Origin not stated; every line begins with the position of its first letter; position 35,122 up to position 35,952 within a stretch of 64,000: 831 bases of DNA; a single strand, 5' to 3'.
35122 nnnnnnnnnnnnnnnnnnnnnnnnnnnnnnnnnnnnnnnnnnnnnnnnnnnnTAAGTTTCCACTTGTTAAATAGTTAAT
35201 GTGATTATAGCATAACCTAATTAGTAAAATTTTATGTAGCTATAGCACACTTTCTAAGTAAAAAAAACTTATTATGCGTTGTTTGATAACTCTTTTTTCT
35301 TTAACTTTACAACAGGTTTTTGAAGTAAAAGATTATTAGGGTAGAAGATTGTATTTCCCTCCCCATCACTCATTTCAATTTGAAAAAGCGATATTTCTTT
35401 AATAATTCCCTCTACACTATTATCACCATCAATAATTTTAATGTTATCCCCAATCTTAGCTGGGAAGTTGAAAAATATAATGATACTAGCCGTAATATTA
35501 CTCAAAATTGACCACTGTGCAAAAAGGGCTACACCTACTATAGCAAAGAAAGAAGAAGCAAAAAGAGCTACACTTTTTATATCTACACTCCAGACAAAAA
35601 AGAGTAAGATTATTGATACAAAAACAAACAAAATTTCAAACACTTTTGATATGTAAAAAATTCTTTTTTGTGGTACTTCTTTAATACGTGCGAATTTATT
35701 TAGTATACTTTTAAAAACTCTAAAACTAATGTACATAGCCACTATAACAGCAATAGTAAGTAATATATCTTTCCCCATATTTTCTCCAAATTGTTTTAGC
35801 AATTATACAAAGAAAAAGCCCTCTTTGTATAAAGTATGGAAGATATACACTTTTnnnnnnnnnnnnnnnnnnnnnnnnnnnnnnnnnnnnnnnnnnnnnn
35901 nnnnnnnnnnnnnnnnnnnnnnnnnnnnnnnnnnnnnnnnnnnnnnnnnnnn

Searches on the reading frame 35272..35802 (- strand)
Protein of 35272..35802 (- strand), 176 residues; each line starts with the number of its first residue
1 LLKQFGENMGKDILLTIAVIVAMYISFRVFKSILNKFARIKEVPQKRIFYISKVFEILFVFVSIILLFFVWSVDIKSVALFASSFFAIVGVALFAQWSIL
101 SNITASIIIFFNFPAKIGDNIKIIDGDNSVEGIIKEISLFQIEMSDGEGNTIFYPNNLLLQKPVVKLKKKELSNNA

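Call 47: search_protein_families(library=pfam, proteins=[window:35272-35802:-], max_evalue=0.001)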
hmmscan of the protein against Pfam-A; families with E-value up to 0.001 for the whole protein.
window:35272-35802:- (176 aa): 1 family
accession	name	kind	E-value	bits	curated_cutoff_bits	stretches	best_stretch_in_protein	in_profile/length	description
PF00924.24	MS_channel_2nd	-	5.5e-10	39.7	20.2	1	99-165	2-64/68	Mechanosensitive ion channel, beta-domain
